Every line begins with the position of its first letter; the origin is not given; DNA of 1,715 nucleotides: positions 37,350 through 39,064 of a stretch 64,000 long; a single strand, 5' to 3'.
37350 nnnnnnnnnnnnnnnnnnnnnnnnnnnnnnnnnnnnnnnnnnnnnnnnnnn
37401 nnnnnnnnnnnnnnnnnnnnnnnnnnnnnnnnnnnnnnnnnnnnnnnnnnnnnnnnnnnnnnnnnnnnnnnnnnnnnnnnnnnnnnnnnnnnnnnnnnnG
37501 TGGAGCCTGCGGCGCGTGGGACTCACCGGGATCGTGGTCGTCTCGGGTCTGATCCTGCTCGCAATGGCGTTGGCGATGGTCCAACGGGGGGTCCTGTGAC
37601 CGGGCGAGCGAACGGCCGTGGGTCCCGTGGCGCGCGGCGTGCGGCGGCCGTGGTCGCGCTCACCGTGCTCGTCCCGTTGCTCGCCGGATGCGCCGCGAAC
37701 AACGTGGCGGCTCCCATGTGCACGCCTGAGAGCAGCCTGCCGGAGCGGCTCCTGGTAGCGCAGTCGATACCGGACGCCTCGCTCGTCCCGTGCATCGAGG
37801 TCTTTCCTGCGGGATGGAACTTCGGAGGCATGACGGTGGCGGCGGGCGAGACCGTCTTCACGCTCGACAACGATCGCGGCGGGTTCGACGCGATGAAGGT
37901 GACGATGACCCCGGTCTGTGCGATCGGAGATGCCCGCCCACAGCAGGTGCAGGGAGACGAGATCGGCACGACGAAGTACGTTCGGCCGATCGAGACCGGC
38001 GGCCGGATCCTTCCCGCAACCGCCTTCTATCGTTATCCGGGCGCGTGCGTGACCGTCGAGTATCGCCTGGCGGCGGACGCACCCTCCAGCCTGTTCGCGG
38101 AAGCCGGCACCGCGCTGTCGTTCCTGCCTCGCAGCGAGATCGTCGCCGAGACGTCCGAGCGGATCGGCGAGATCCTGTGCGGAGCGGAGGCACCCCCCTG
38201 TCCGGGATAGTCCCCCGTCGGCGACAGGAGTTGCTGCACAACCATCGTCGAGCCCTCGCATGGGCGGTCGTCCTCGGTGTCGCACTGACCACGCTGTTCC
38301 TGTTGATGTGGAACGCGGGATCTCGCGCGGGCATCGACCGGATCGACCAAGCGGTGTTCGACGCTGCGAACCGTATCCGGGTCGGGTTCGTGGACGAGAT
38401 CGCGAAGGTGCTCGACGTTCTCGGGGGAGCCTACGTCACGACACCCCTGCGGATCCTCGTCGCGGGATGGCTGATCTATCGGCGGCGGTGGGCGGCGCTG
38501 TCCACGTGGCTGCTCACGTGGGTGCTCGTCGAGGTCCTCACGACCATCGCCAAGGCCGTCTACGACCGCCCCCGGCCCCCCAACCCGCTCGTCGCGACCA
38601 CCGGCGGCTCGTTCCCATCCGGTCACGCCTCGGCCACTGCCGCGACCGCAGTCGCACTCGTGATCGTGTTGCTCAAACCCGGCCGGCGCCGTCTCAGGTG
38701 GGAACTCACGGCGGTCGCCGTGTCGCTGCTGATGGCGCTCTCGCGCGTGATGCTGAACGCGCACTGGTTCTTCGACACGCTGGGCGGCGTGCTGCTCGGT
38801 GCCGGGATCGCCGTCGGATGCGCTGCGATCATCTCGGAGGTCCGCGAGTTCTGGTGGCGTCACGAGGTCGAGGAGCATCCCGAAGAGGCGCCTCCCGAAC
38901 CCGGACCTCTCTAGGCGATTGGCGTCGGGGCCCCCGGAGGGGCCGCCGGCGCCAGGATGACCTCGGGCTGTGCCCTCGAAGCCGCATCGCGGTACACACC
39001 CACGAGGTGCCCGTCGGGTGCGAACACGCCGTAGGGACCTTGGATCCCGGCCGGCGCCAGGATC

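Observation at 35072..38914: Plus-strand island between ribF and truB containing a PAP2 phosphatase / eukaryotic-like kinase fusion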

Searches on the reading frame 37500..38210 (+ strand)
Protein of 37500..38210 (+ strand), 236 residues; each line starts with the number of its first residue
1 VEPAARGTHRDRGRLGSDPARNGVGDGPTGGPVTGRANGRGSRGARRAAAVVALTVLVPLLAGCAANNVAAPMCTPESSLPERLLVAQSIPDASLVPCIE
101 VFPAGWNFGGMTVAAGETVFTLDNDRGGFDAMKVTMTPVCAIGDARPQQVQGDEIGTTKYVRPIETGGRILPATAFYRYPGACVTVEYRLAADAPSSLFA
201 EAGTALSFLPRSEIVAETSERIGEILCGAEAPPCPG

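Call 3: search_protein_families(library=pfam, proteins=[window:37500-38210:+], max_evalue=0.01)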
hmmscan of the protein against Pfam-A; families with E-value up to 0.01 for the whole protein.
window:37500-38210:+ (236 aa): 0 families

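Call 4: search_protein_families(library=ncbifam, proteins=[window:37500-38210:+], max_evalue=0.01)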
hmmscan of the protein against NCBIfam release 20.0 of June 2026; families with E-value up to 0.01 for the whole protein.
window:37500-38210:+ (236 aa): 0 families

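Call 20: find_homologous_proteins(query=window:37500-38207:+, max_evalue=0.001)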
Query window:37500-38207:+ (236 aa): 14 proteins with E <= 0.001 among 3425 candidates.
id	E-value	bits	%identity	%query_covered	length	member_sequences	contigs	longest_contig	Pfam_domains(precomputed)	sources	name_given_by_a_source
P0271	4.6e-128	444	100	86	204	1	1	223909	-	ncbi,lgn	ncbi:MAG: hypothetical protein WEA10_10535 [Actinomycetota bacterium]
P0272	1.3e-101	357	88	77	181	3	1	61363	-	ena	-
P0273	4.0e-85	303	70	81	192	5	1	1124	-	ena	-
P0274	1.1e-83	299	71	74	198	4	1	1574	-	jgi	jgi:hypothetical protein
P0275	5.4e-77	277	66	79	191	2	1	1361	-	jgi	jgi:hypothetical protein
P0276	3.7e-76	274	64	82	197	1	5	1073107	-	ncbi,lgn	ncbi:MAG: hypothetical protein WD206_04340 [Actinomycetota bacterium]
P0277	8.0e-29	119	42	65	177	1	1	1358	-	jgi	jgi:hypothetical protein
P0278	7.8e-28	116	42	65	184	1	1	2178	-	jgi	-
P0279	1.8e-27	115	37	73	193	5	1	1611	-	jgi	jgi:hypothetical protein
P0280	4.2e-27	113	37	73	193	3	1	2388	-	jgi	jgi:hypothetical protein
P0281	2.1e-26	111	37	81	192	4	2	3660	-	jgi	-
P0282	6.2e-25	106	38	65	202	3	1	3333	-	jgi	-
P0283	5.3e-22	97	37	69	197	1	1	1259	-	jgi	jgi:hypothetical protein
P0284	2.3e-19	88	38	60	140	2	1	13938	-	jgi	jgi:hypothetical protein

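Call 36: search_protein_families(library=padloc, proteins=[window:37596-38210:+], max_evalue=0.01)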
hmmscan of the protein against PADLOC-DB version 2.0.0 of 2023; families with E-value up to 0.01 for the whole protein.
window:37596-38210:+ (204 aa): 0 families

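Call 38: predict_structure(alignment_id=A4)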
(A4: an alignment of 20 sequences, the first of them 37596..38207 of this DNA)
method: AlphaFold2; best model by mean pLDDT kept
length: 204 residues; sequences in the alignment: 20
mean_pLDDT: 85.4   pTM: 0.77
mean pLDDT of the five models: 85.4, 84.0, 83.2, 83.0, 67.9
residues with pLDDT >= 90: 126; 70-90: 37; 50-70: 39; < 50: 2
segments of 3 or more residues with pLDDT < 50: none
pLDDT, mean of each block of 10 residues (from residue 1): 54 61 66 68 87 94 95 95 94 96 95 79 84 86 95 94 91 93 93 90 81
secondary structure, 60 per line:
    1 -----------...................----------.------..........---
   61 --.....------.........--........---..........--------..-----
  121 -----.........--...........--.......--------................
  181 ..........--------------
elements in order: H12-30 H48-57 E63-67 E74-82 E85-92 E96-105 E126-134 E137-147 E150-156 H165-173 E174-178 H179-190

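Call 41: fold_search(model_id=the predicted structure, library=pdb)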
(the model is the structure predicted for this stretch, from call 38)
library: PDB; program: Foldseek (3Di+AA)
matches with E <= 10: 317; with E <= 0.001: 0
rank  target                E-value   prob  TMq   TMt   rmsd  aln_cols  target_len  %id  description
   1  3hlz_B                3.3e-03  0.97  0.31  0.25  11.4       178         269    8  Crystal structure of BT_1490 (NP_810393.1) from BACTEROIDES THETAIOTAOMICRON VPI-5482 at 1.50 A resolution (released 2009-06-16)
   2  4tmd                  1.1e-02  0.25  0.18  0.19  16.8       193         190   12  X-ray structure of Putative uncharacterized protein (Rv0999 ortholog) from Mycobacterium smegmatis (released 2014-07-02)
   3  3hlz_A                1.3e-02  0.84  0.28  0.23  11.2       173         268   11  Crystal structure of BT_1490 (NP_810393.1) from BACTEROIDES THETAIOTAOMICRON VPI-5482 at 1.50 A resolution (released 2009-06-16)
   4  9azz_B                4.5e-02  0.38  0.14  0.16  13.5        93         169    8  Crystal structure of outer membrane lipoprotein carrier protein (LolA) from Ehrlichia ruminantium (released 2024-03-20)
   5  9azz_C                4.8e-02  0.25  0.15  0.17  13.8       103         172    8  Crystal structure of outer membrane lipoprotein carrier protein (LolA) from Ehrlichia ruminantium (released 2024-03-20)
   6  2xb3                  7.6e-02  0.33  0.25  0.30  13.9       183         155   11  The Structure of Cyanobacterial PsbP (released 2010-08-25)
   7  9c89                  9.1e-02  0.33  0.13  0.15  13.1        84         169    7  Crystal structure of outer membrane lipoprotein carrier protein (LolA) from Ehrlichia chaffeensis (released 2024-06-19)
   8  4z48_A                9.1e-02  0.23  0.18  0.16  14.3       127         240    8  Crystal structure of a DUF1329 family protein (DESPIG_00262) from Desulfovibrio piger ATCC 29098 at 1.75 A resolution (released 2015-04-22)
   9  9azz_A                1.4e-01  0.15  0.13  0.15  13.8        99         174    7  Crystal structure of outer membrane lipoprotein carrier protein (LolA) from Ehrlichia ruminantium (released 2024-03-20)
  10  6l9v_B                2.9e-01  0.06  0.13  0.18  15.6       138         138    6  Crystal structure of mouse TIFA (T9D/C36S mutant) (released 2020-04-01)
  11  5wce_B                3.6e-01  0.03  0.10  0.07  15.7       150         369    9  Caulobacter crescentus pol III beta (released 2017-07-26)
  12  6l9w_D                3.9e-01  0.07  0.11  0.14  14.8       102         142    5  Crystal structure of mouse TIFA (T9E/C36S mutant) (released 2020-04-01)
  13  8cm1                  5.5e-01  0.05  0.16  0.17  17.4       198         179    8  Lol B - Localization of lipoprotein B from Vibrio cholera (released 2023-06-21)
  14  6l9v_A                5.8e-01  0.04  0.13  0.18  15.9       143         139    6  Crystal structure of mouse TIFA (T9D/C36S mutant) (released 2020-04-01)
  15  8twj                  6.1e-01  0.14  0.18  0.13  16.5       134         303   13  AvrB_R266A bound with UDP (released 2024-02-28)
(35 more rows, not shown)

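Call 65: find_homologous_proteins(query=A3, max_evalue=0.001)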
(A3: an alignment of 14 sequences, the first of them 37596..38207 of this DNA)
Query A3 (14 sequences) (204 aa, profile of the alignment): 704 proteins with E <= 0.001 among 8000 candidates; the best 120 are listed.
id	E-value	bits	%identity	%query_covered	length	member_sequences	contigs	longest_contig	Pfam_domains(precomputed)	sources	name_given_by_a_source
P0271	9.2e-81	288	100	100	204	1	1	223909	-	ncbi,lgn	ncbi:MAG: hypothetical protein WEA10_10535 [Actinomycetota bacterium]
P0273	4.9e-79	282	70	94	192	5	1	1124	-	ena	-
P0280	6.2e-79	282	37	85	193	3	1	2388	-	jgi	jgi:hypothetical protein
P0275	1.3e-78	281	66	92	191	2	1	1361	-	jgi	jgi:hypothetical protein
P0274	1.5e-78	281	71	85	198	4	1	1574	-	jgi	jgi:hypothetical protein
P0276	1.8e-78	280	65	93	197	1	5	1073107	-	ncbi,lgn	ncbi:MAG: hypothetical protein WD206_04340 [Actinomycetota bacterium]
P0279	5.8e-78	279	37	85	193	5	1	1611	-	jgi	jgi:hypothetical protein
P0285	2.2e-77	277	38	85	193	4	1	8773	-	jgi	jgi:hypothetical protein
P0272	3.5e-77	276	88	89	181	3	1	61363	-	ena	-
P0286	3.2e-76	273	37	94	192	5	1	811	-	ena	-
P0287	2.1e-75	270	35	93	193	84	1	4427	-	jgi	jgi:hypothetical protein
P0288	3.2e-75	270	36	85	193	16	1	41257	-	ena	-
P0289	8.7e-75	268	38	95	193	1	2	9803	-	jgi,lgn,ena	jgi:hypothetical protein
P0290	2.2e-74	267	35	93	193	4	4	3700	-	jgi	jgi:hypothetical protein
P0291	5.1e-74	266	36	88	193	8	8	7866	-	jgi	jgi:hypothetical protein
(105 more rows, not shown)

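Call 74: find_encoding_contigs(protein=P0271, flank=10000, max_places=2)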
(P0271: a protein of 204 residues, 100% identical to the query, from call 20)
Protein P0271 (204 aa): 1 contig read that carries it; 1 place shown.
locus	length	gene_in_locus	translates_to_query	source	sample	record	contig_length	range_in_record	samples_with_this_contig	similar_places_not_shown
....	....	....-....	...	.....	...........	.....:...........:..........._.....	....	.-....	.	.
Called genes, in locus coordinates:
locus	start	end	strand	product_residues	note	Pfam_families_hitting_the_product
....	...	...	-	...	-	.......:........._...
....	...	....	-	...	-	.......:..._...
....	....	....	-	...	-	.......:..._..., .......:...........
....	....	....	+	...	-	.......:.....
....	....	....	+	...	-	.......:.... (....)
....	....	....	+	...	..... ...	-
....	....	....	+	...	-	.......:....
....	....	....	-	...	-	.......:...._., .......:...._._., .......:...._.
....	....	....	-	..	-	?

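Call 75: search_solved_structures(query=A3, max_evalue=10)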
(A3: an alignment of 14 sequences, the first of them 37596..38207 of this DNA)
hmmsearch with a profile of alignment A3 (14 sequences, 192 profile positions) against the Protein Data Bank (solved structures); distinct sequences matched with E-value up to 10: 2.
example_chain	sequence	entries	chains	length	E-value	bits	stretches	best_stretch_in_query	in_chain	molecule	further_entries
3hrk_A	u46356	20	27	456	0.21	14.2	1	58-143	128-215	Histidyl-tRNA synthetase | Histidyl-tRNA synthetase, putative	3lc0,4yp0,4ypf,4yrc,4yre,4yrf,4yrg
3hri_A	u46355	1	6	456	0.34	13.5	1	58-143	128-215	Histidyl-tRNA synthetase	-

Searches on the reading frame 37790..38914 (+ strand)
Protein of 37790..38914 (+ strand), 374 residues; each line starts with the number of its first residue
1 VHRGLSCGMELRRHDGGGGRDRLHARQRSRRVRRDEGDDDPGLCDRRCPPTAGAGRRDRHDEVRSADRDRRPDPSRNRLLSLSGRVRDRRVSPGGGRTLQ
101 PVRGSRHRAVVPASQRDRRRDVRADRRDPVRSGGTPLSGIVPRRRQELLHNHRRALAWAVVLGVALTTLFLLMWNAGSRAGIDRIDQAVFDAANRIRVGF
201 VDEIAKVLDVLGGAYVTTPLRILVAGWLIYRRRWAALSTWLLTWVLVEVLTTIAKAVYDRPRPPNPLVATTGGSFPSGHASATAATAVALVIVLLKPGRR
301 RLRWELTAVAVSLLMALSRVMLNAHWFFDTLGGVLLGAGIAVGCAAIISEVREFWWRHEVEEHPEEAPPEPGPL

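Call 3: search_protein_families(library=pfam, proteins=[window:37790-38914:+], max_evalue=0.01)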
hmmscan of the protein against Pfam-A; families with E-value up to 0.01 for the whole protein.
window:37790-38914:+ (374 aa): 2 families
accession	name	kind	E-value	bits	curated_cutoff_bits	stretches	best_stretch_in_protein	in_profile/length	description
PF01569.27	PAP2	-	7.8e-18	64.9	27.2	1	241-349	6-126/130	PAP2 superfamily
PF14378.12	PAP2_3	-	0.00032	21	27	1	265-341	122-188/190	PAP2 superfamily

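Call 4: search_protein_families(library=ncbifam, proteins=[window:37790-38914:+], max_evalue=0.01)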
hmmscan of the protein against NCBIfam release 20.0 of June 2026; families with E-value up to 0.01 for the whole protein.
window:37790-38914:+ (374 aa): 4 families
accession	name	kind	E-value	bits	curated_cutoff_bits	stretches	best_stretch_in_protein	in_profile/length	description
NF047884.1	UdeprDiPSep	equivalog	6.5e-09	35.9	250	1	187-342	27-181/188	undecaprenyl-diphosphatase SepP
NF007975.0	PRK10699.1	equivalog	1.3e-05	24.7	261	1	270-348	154-230/254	phosphatidylglycerophosphatase B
NF008813.0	PRK11837.1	equivalog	2.7e-05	24.2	229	1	268-346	98-169/202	undecaprenyl-diphosphate phosphatase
NF007159.0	PRK09597.1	equivalog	0.0041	16.8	177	1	274-347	120-183/191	lipid A 1-phosphatase LpxE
